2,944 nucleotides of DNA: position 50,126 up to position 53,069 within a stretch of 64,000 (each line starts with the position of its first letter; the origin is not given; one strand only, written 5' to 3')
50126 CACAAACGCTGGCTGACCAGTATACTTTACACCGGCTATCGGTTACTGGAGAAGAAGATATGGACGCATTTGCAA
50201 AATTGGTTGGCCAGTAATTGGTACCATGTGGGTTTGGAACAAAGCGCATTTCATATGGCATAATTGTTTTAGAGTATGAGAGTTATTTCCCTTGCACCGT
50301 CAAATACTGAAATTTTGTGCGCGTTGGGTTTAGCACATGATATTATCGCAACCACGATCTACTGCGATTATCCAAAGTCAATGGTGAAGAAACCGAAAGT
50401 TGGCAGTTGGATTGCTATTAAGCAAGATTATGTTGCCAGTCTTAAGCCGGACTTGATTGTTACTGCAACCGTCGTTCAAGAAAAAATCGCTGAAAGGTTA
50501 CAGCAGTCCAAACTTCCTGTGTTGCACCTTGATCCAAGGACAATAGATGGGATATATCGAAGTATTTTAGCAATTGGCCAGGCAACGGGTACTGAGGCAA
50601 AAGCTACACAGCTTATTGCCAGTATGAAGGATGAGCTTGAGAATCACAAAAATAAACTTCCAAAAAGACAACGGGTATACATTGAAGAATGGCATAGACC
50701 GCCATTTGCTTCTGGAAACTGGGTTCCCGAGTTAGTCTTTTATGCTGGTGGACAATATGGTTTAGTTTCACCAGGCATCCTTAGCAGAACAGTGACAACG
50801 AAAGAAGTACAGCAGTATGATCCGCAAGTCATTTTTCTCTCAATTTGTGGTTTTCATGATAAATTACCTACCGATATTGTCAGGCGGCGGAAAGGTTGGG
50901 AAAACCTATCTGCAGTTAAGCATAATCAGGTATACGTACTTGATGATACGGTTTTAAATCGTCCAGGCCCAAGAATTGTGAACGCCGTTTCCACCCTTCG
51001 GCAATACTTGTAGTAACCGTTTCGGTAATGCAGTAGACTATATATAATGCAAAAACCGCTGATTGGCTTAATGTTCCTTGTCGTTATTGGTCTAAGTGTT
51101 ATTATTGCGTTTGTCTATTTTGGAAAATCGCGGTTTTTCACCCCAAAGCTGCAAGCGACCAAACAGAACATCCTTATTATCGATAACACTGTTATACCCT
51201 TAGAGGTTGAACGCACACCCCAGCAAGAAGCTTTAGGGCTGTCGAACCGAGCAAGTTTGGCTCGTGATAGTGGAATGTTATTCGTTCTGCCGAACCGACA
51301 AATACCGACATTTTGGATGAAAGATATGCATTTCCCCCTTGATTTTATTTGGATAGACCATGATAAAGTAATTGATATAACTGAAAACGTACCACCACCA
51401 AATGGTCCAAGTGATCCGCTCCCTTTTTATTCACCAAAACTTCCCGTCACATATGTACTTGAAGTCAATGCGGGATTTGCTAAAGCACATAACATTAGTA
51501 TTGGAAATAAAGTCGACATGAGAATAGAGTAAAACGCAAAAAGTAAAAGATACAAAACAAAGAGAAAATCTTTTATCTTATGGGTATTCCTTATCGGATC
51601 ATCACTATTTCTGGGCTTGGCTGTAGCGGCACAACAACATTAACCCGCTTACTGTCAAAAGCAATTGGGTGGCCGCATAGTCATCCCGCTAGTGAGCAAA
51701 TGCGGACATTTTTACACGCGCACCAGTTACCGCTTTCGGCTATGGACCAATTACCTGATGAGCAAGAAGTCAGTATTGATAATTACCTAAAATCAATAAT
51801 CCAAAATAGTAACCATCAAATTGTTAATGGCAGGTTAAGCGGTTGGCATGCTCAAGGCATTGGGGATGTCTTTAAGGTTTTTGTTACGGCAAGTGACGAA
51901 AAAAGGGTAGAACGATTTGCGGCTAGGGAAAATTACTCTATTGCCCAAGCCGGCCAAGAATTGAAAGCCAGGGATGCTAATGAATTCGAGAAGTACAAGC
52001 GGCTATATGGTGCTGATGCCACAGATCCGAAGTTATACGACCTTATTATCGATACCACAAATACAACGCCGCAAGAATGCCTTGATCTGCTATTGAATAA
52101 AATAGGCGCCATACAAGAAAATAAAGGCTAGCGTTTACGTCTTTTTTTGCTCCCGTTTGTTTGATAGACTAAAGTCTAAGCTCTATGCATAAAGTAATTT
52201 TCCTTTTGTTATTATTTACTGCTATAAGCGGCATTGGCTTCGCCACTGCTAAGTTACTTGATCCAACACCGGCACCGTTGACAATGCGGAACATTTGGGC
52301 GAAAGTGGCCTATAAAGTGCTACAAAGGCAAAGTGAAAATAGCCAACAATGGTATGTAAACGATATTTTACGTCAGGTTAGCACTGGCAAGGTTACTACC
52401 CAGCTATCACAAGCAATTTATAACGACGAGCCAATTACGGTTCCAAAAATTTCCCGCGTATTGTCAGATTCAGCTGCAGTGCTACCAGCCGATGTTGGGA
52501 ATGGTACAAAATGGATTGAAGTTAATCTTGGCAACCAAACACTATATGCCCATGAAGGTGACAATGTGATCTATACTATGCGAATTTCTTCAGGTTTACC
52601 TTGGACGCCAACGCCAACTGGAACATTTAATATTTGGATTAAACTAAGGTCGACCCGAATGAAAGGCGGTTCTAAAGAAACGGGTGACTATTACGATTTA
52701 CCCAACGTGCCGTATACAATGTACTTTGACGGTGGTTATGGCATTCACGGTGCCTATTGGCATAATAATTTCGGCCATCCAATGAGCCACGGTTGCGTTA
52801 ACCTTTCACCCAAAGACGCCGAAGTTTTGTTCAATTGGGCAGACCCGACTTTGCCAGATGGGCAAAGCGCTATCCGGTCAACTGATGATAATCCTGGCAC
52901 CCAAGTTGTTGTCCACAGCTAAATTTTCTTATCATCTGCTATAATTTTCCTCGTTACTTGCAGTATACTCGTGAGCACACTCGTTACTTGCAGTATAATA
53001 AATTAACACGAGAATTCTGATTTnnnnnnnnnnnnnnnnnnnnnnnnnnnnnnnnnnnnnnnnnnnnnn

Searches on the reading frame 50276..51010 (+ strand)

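Call 64: search_protein_families(library=pfam, proteins=[window:50276-51010:+], max_evalue=0.001)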
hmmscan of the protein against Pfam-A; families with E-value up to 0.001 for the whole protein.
window:50276-51010:+ (245 aa): 1 family
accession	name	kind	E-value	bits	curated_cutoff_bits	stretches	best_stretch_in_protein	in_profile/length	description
PF01497.23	Peripla_BP_2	-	8e-26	91.3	27.5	1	3-224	1-233/235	Periplasmic binding protein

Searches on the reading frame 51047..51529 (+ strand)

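Call 64: search_protein_families(library=pfam, proteins=[window:51047-51529:+], max_evalue=0.001)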
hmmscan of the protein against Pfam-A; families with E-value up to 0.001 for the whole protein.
window:51047-51529:+ (161 aa): 1 family
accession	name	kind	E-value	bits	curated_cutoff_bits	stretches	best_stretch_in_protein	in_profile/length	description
PF02643.20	DUF192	-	1.4e-28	99.3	27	1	51-157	2-95/96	Uncharacterized ACR, COG1430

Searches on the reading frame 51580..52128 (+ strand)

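Call 64: search_protein_families(library=pfam, proteins=[window:51580-52128:+], max_evalue=0.001)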
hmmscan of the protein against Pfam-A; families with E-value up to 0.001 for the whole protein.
window:51580-52128:+ (183 aa): 3 families
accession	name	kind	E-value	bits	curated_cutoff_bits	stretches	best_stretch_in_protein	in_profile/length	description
PF13189.12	Cytidylate_kin2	-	3.8e-18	66.7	28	1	66-160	78-175/176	Cytidylate kinase-like family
PF13238.12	AAA_18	-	6e-10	40.1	29.4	1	8-118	1-113/128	AAA domain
PF02224.24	Cytidylate_kin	-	2.4e-05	24.6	26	1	70-175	106-209/211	Cytidylate kinase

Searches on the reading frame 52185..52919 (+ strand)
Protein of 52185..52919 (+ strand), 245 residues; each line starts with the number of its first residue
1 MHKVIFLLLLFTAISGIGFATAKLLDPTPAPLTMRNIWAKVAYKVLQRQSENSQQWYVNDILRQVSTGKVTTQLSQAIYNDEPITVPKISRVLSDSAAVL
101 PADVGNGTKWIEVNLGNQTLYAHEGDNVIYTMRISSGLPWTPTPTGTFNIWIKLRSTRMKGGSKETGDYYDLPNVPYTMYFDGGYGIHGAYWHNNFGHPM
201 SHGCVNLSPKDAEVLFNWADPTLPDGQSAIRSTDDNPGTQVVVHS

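Call 64: search_protein_families(library=pfam, proteins=[window:52185-52919:+], max_evalue=0.001)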
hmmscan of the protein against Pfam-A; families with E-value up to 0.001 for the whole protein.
window:52185-52919:+ (245 aa): 1 family
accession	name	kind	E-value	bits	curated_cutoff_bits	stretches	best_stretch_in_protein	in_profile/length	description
PF03734.19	YkuD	-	9.9e-26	91.5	23.4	1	109-243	2-146/146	L,D-transpeptidase catalytic domain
